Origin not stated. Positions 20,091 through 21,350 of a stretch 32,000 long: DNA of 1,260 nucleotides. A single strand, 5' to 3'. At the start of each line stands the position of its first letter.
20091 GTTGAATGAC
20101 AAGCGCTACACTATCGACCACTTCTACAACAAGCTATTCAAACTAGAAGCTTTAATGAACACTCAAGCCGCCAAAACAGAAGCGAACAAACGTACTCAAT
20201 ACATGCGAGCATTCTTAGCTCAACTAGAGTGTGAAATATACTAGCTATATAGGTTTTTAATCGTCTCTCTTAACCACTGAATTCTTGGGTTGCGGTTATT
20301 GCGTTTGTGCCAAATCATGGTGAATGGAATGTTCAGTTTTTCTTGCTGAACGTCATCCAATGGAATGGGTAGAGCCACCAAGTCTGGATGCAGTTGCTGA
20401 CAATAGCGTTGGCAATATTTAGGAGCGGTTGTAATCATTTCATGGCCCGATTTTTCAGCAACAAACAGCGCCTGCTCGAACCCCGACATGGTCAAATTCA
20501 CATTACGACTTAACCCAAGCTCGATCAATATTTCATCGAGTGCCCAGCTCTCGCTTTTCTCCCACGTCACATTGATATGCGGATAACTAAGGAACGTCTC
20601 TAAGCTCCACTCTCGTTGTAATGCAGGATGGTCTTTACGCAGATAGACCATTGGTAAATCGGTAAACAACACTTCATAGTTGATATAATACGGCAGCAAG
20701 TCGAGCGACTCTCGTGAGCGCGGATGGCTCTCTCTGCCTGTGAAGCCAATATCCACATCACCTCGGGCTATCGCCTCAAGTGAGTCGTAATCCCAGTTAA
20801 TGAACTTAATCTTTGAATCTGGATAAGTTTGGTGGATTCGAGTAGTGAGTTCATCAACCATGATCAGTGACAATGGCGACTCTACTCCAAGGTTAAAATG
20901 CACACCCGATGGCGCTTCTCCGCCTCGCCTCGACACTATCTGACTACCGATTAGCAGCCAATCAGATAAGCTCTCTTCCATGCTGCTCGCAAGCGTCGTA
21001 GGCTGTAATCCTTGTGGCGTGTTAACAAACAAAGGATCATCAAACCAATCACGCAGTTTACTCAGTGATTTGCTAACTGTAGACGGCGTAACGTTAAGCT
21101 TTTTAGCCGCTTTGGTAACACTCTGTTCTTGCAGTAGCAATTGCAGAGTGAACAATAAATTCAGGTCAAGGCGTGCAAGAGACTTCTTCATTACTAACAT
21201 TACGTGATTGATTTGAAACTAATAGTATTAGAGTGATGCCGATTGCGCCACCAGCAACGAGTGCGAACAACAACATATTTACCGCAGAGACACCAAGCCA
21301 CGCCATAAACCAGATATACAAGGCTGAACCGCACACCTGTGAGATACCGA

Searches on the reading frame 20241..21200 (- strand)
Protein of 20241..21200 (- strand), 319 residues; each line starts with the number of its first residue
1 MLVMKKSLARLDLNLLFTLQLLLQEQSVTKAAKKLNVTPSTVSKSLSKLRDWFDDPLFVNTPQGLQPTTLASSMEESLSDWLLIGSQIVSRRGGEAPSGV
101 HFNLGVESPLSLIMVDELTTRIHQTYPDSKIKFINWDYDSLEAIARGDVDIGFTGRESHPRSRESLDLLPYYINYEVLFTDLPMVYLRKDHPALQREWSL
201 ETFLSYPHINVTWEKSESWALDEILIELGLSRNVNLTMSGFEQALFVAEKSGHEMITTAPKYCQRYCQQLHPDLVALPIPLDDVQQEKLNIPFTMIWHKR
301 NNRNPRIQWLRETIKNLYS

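Call 8: search_protein_families(library=ncbifam, proteins=[window:20241-21200:-])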
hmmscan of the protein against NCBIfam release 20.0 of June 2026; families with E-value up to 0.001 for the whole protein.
window:20241-21200:- (319 aa): 24 families
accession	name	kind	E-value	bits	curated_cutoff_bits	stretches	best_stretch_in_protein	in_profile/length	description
NF007581.0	PRK10216.1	equivalog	1.3e-162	540.3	314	1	4-318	1-315/319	HTH-type transcriptional regulator YidZ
NF050187.1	TransRegBsrAPseudo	equivalog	2.6e-32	112.2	480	1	4-316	1-297/298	LysR family transcriptional regulator BsrA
NF007063.1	PRK09508.1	equivalog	2.4e-24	86.2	262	1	4-316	8-303/307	transcriptional regulator LeuO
NF008554.1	PRK11482.1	equivalog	6.7e-22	77.9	277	1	6-316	24-315/317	YbeF family transcriptional regulator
NF047710.1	TransRegCitRGProt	equivalog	8.8e-19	67.9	400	1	7-80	6-79/295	DNA-binding transcriptional repressor CitR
NF045905.1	TransRegLelALeg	equivalog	7.3e-17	61.6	500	2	7-61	3-57/305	LysR family transcriptional regulator LelA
NF040786.1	LysR_Sec_metab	equivalog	3.8e-12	45.8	250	1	13-161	3-153/298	selenium metabolism-associated LysR family transcriptional regulator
NF007307.0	PRK09791.1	equivalog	1.1e-09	37.8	336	1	24-256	18-243/302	LysR family transcriptional regulator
TIGR02424.1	TF_pcaQ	equivalog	1.1e-08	34.3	303.8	1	22-231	14-218/300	pca operon transcription factor PcaQ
NF009888.0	PRK13348.1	subfamily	1.3e-05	24.4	297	1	11-95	3-86/302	HTH-type transcriptional regulator ArgP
NF053705.1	TransRegGltCGpos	equivalog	1.5e-05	24.4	350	1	26-195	16-178/300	glutamate biosynthesis transcriptional regulator GltC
NF002964.0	PRK03635.1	subfamily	2e-05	23.8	197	1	10-69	2-60/297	ArgP/LysG family DNA-binding transcriptional regulator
NF007667.0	PRK10341.1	equivalog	3.1e-05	23.1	308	1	18-151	14-149/312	transcriptional regulator TdcA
NF047520.1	trans_act_CidR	equivalog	3.2e-05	23.2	415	1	23-154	13-146/292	cidABC operon transcriptional activator CidR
NF045990.1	TransRegCbbRRhodb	equivalog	7.8e-05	21.8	450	1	10-157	5-155/304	LysR family regulator CbbR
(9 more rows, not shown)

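Call 9: search_protein_families(library=pfam, proteins=[window:20241-21200:-])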
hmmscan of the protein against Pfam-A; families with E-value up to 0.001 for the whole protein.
window:20241-21200:- (319 aa): 4 families
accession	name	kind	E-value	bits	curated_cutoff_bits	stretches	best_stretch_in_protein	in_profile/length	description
PF03466.25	LysR_substrate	-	2.5e-15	56.9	28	1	102-316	8-206/209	LysR substrate binding domain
PF00126.33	HTH_1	-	1.2e-14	54.4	26.6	1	13-69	1-57/60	Bacterial regulatory helix-turn-helix protein, lysR family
PF01325.25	Fe_dep_repress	-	0.00039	21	26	1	27-50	24-47/60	Iron dependent repressor, N-terminal DNA binding domain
PF01022.26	HTH_5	-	0.00048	20.4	22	1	20-51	10-41/47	Bacterial regulatory protein, arsR family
